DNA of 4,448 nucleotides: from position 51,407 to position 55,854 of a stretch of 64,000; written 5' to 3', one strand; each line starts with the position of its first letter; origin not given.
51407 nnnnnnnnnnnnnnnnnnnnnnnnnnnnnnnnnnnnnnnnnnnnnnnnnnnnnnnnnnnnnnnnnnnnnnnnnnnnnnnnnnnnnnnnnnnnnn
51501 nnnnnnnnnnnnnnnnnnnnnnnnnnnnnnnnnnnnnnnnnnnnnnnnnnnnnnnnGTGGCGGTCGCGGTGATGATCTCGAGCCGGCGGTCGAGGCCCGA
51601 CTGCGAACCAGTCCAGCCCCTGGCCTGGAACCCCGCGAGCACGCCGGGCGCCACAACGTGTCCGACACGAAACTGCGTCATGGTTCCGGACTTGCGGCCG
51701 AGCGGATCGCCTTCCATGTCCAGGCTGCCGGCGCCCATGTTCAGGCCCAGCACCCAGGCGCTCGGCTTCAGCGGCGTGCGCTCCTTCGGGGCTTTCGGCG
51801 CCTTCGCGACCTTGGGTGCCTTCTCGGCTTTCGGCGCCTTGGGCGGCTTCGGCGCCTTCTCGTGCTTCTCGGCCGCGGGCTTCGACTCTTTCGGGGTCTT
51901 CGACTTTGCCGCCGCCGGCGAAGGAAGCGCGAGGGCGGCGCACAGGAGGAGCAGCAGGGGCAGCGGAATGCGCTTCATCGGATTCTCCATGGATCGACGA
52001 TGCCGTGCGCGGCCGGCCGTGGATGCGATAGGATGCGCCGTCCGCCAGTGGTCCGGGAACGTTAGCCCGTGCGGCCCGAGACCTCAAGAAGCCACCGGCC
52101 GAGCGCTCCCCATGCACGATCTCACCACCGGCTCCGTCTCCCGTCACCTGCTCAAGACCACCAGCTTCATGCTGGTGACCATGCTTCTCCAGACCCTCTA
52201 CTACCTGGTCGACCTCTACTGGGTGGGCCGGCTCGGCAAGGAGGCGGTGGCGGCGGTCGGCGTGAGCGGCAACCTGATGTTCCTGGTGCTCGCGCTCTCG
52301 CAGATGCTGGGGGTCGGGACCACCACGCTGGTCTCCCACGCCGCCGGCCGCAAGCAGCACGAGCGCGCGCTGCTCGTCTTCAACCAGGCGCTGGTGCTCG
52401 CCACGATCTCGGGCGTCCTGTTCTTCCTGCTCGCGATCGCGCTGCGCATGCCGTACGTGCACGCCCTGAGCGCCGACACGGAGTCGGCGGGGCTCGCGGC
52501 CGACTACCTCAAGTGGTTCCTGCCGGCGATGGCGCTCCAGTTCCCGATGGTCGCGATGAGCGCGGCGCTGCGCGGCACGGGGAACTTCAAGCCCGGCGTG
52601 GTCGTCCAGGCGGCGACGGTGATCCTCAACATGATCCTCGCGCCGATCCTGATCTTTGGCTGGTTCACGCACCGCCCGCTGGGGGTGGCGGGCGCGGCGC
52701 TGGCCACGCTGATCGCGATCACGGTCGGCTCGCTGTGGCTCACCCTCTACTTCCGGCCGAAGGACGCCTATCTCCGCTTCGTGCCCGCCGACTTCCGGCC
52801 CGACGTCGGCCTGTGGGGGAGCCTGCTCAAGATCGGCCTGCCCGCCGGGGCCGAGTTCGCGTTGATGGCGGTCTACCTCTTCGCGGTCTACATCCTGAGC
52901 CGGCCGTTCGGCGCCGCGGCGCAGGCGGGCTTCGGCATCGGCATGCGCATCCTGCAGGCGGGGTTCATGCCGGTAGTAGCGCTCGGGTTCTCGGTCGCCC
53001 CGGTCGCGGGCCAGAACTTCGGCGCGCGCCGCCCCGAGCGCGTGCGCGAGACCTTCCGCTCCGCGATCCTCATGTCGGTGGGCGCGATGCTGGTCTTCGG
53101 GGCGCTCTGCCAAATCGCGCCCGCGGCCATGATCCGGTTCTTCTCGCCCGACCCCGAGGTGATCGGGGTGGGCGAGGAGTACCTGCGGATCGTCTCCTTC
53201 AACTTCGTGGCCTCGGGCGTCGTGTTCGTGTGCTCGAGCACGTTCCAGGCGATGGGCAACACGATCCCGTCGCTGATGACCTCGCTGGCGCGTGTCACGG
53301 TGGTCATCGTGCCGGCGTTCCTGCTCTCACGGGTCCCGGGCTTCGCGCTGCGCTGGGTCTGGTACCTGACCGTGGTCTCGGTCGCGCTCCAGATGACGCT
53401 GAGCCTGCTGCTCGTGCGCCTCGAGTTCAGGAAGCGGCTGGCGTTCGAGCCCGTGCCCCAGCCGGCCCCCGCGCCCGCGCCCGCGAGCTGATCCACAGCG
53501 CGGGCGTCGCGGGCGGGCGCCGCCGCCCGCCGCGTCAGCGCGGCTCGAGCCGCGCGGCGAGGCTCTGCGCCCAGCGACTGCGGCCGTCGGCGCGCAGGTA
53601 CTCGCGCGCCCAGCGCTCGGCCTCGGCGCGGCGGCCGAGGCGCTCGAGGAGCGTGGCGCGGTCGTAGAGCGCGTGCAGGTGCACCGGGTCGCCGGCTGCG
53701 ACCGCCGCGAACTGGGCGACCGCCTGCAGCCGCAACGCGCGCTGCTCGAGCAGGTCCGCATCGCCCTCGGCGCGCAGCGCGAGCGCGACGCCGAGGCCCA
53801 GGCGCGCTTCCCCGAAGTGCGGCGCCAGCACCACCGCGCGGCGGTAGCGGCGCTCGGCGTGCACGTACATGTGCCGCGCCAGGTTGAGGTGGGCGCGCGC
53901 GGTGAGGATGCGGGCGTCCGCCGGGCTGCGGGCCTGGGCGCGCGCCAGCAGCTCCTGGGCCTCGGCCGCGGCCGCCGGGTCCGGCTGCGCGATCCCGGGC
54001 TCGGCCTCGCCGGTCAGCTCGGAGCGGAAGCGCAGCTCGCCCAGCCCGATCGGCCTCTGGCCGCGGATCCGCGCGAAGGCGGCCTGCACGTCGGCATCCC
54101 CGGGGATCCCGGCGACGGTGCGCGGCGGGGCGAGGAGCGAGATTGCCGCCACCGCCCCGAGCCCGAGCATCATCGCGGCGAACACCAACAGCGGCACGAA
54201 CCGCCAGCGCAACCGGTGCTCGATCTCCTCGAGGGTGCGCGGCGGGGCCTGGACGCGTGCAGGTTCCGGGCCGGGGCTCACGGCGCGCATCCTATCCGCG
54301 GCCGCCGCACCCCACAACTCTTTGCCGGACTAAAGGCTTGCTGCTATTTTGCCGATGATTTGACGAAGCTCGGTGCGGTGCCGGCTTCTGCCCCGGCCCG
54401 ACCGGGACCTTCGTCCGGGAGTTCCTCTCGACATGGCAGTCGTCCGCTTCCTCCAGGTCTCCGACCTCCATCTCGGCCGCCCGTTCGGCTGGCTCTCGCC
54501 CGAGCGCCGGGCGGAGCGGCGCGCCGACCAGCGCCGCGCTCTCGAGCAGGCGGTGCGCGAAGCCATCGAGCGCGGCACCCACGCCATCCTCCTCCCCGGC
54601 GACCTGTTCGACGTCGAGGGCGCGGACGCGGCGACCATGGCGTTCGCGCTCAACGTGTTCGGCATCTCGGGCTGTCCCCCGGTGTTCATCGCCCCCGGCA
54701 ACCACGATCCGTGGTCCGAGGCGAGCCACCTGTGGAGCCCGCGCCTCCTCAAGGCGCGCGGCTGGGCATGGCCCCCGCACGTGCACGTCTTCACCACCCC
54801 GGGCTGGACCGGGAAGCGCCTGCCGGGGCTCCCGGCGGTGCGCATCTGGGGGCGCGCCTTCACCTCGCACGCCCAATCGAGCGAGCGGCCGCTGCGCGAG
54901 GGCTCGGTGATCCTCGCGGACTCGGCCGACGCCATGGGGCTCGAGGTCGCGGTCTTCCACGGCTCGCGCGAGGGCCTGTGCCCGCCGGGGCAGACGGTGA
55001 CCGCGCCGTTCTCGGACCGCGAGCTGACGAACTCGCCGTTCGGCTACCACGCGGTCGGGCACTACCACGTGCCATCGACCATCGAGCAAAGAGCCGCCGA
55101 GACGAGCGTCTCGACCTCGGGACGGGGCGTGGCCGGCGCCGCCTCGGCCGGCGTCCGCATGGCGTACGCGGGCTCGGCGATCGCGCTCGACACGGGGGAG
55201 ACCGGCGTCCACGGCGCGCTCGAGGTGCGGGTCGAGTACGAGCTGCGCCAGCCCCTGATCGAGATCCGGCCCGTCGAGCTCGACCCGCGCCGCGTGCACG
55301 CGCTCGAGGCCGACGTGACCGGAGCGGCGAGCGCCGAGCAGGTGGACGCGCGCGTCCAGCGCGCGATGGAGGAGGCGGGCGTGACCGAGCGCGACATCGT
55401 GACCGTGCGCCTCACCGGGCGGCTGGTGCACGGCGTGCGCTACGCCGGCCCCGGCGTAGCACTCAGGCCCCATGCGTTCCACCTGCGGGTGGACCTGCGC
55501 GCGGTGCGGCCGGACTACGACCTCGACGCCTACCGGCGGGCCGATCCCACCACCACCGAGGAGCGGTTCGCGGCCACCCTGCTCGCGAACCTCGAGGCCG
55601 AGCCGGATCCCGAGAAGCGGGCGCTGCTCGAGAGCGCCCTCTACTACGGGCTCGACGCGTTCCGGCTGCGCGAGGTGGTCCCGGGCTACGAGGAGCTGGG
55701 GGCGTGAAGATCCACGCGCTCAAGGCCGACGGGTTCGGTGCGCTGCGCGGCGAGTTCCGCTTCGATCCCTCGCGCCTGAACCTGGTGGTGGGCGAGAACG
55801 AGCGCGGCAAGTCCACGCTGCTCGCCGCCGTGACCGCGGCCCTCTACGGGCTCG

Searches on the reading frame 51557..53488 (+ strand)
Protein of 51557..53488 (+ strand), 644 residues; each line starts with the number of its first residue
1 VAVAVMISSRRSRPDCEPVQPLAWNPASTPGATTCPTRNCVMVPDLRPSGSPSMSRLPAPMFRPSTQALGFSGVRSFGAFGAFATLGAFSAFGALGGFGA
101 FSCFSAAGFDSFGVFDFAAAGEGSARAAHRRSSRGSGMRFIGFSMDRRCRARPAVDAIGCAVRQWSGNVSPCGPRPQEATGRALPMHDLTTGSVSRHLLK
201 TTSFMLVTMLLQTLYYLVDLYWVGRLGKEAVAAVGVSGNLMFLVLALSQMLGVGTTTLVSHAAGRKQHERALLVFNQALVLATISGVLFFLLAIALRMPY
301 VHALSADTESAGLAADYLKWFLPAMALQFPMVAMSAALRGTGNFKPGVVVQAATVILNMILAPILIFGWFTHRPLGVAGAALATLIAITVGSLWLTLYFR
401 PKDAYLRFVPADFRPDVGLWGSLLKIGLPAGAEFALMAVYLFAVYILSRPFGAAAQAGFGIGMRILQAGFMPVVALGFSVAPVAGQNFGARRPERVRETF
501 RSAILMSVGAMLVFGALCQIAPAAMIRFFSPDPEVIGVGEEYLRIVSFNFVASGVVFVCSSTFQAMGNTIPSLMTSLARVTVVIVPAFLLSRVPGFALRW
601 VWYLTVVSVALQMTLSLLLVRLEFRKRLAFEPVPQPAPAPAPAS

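Call 17: search_protein_families(library=pfam, proteins=[window:51557-53488:+], max_evalue=0.01)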
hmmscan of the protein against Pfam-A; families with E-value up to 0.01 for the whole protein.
window:51557-53488:+ (644 aa): 1 family
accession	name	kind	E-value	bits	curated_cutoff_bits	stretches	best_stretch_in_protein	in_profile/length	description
PF01554.23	MatE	-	3.5e-56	189.8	24.9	2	206-364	3-161/161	MatE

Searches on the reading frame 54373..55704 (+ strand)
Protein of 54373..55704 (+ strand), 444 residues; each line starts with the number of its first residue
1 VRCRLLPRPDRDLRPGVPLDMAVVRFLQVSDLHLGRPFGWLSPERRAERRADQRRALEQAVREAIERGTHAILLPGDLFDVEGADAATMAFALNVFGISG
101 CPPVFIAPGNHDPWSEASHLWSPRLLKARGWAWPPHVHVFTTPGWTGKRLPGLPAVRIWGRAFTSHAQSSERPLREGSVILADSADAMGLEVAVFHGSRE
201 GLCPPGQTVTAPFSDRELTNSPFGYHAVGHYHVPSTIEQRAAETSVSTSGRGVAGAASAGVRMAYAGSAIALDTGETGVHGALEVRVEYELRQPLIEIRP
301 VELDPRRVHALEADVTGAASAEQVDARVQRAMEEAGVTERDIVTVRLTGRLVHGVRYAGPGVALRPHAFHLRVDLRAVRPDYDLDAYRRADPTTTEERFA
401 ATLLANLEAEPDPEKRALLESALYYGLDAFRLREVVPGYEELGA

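Call 53: search_protein_families(library=pfam, proteins=[window:54373-55704:+], max_evalue=0.001)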
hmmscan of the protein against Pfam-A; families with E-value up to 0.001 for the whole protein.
window:54373-55704:+ (444 aa): 1 family
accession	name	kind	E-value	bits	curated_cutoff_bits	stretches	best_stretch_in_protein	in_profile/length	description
PF00149.33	Metallophos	-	1.6e-10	42.1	21.5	1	25-147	2-104/191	Calcineurin-like phosphoesterase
